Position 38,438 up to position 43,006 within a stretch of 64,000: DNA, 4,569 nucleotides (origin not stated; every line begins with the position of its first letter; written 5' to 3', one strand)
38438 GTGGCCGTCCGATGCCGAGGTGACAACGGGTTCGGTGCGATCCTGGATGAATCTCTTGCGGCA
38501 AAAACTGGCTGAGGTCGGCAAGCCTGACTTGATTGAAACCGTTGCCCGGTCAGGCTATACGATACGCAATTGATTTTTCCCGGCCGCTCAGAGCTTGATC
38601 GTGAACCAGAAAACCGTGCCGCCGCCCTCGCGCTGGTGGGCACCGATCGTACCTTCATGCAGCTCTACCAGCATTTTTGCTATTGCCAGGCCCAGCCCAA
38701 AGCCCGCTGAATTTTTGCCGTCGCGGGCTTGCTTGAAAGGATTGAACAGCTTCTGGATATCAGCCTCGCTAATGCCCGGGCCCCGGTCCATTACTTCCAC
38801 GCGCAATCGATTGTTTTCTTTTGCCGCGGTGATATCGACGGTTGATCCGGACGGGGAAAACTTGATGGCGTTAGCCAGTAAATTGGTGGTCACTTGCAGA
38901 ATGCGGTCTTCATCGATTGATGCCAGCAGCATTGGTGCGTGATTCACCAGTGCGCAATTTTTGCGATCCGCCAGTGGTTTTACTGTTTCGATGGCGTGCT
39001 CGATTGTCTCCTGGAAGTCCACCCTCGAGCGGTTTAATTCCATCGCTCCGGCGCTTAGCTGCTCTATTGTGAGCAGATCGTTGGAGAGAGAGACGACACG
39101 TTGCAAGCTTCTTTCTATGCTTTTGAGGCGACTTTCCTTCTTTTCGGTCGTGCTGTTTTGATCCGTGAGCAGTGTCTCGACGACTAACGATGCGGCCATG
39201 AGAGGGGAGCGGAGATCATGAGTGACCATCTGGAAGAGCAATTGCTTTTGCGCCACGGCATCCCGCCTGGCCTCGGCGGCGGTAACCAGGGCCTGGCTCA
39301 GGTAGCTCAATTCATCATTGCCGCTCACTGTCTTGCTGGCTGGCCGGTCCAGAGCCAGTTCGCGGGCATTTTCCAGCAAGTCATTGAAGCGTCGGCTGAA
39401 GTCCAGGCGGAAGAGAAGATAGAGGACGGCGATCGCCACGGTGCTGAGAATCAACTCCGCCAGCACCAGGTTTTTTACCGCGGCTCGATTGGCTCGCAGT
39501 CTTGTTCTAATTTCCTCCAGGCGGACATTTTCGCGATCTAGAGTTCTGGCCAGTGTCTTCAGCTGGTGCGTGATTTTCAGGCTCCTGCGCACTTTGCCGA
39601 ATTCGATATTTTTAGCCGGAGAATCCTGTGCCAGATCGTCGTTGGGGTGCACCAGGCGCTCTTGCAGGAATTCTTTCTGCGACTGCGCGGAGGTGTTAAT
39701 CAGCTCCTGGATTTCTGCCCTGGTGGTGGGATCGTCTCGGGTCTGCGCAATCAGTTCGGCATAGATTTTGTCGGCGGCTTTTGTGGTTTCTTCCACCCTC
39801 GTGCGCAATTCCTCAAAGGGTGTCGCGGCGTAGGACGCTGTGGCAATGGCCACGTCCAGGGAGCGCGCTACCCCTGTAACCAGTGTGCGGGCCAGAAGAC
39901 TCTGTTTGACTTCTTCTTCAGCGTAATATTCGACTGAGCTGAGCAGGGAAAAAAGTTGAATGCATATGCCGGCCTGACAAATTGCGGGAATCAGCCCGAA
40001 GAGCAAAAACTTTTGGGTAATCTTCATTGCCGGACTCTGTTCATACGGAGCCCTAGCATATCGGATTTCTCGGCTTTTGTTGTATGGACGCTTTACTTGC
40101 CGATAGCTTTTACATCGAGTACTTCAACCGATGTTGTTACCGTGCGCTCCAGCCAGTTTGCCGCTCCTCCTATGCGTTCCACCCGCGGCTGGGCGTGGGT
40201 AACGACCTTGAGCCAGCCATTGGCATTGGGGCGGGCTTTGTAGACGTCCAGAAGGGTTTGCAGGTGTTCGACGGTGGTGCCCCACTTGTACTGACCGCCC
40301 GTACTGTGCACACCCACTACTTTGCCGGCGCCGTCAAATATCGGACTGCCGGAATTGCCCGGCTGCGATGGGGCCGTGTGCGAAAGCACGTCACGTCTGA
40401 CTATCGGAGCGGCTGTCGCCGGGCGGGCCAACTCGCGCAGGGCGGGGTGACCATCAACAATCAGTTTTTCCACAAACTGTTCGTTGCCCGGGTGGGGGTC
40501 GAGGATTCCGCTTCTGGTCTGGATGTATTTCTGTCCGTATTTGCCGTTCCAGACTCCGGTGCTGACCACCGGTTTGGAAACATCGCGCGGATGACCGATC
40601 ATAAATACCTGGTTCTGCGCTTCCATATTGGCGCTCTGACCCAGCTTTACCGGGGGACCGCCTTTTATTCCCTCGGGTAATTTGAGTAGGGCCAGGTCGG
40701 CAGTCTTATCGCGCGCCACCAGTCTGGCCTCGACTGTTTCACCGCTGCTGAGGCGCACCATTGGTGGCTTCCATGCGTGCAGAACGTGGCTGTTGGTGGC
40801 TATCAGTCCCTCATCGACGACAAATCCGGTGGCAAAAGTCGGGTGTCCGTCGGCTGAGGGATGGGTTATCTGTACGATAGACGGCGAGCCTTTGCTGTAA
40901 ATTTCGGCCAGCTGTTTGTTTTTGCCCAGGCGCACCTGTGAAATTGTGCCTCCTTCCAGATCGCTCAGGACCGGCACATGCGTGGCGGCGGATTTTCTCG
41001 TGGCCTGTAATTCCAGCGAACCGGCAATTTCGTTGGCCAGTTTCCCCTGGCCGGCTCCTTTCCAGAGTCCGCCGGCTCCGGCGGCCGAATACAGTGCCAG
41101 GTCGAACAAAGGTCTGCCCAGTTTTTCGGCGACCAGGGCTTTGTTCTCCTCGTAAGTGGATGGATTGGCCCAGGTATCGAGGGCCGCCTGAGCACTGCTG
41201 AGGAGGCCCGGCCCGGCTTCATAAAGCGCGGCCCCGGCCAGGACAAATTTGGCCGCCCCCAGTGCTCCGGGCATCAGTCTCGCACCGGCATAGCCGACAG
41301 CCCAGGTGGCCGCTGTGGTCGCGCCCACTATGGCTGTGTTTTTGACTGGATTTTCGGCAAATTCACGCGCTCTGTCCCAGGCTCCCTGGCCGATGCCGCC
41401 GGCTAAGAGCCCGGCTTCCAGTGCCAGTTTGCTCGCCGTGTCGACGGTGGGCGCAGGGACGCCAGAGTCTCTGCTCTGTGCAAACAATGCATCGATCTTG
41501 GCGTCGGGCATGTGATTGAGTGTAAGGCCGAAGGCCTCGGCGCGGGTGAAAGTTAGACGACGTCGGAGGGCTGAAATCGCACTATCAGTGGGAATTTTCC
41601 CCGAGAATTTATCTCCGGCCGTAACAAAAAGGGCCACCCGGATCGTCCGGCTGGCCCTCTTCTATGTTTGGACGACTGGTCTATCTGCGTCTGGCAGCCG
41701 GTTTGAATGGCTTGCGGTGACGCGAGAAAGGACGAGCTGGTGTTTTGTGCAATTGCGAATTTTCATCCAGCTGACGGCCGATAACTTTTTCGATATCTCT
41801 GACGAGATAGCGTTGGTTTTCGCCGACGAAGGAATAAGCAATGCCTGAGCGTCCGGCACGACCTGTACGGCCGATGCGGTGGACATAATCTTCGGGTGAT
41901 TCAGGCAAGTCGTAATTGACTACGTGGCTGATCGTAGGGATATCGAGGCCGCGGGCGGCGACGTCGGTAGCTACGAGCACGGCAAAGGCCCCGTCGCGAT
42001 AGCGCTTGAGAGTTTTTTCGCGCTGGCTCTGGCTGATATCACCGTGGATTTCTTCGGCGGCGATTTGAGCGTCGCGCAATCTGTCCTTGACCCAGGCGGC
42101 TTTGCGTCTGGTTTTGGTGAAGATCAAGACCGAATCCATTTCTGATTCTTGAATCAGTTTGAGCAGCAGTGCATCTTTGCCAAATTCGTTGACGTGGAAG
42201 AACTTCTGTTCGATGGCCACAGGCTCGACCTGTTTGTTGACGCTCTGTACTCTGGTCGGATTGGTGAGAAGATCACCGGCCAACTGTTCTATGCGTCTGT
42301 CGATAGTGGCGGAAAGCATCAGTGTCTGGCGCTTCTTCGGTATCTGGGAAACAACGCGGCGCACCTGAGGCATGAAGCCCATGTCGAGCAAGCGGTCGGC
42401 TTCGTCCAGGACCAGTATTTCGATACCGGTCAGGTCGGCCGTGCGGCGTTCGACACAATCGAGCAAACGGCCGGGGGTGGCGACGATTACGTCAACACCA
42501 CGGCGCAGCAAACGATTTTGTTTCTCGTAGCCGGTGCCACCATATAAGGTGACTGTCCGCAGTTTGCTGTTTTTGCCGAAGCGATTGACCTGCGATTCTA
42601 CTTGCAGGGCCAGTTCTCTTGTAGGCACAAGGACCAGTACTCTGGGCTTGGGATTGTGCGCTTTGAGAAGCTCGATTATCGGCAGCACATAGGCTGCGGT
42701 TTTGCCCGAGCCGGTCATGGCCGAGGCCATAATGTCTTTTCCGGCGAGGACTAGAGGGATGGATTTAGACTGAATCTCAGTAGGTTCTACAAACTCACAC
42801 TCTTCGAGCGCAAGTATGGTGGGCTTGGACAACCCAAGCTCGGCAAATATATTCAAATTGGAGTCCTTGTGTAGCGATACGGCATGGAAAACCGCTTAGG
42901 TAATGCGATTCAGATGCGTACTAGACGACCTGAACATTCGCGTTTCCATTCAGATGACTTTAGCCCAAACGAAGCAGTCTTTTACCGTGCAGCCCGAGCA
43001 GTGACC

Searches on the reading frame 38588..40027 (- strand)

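Call 71: search_protein_families(library=pfam, proteins=[window:38588-40027:-], max_evalue=0.00001)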
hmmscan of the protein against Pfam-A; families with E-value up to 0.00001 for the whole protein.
window:38588-40027:- (479 aa): 2 families
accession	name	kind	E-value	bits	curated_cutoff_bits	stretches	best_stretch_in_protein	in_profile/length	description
PF02518.31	HATPase_c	-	1.4e-28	100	26.4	1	372-479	2-109/111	Histidine kinase-, DNA gyrase B-, and HSP90-like ATPase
PF00512.31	HisKA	-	1.3e-10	41.6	26.9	1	261-327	2-66/66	His Kinase A (phospho-acceptor) domain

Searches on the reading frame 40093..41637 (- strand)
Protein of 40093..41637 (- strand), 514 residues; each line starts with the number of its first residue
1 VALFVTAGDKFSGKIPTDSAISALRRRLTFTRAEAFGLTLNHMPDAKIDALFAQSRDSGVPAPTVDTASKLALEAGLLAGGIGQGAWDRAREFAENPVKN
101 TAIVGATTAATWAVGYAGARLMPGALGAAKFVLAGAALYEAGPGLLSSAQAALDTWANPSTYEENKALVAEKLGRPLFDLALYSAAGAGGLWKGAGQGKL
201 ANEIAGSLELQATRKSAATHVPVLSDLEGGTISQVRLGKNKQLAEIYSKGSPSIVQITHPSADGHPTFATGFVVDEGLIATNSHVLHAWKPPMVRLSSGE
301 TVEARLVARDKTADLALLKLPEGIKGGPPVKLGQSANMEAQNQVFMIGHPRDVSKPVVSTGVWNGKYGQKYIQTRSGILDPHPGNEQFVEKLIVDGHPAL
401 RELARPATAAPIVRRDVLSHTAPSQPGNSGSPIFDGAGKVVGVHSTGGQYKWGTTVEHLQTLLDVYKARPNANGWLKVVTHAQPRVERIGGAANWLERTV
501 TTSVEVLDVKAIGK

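Call 71: search_protein_families(library=pfam, proteins=[window:40093-41637:-], max_evalue=0.00001)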
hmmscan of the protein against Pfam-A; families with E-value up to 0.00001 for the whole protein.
window:40093-41637:- (514 aa): 2 families
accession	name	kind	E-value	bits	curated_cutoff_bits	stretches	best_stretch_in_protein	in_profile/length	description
PF13365.12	Trypsin_2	-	6.4e-25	89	27.6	1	269-443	1-144/144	Trypsin-like peptidase domain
PF00089.32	Trypsin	-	3.3e-09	37.3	20.6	1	251-449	12-200/220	Trypsin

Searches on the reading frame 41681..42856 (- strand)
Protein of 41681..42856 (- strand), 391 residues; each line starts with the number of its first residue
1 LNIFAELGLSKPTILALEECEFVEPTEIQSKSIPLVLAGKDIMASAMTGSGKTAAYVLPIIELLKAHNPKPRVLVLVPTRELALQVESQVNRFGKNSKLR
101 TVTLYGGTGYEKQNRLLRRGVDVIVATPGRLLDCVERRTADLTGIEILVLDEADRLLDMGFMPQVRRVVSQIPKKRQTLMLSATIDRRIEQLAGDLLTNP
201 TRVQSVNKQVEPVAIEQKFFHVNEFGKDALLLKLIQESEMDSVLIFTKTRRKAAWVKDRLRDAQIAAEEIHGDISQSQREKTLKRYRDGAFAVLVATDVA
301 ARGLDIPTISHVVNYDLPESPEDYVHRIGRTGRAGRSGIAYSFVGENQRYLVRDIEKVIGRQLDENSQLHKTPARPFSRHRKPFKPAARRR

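Call 71: search_protein_families(library=pfam, proteins=[window:41681-42856:-], max_evalue=0.00001)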
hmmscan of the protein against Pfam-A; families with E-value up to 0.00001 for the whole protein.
window:41681-42856:- (391 aa): 3 families
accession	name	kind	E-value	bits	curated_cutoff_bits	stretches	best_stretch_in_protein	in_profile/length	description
PF00270.35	DEAD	-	7.1e-51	172.7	26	1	26-191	1-166/167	DEAD/DEAH box helicase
PF00271.37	Helicase_C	-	2.7e-37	127.8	23.5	1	227-335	2-110/110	Helicase conserved C-terminal domain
PF04851.21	ResIII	-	3.2e-13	50.4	22.5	1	40-187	24-164/164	Type III restriction enzyme, res subunit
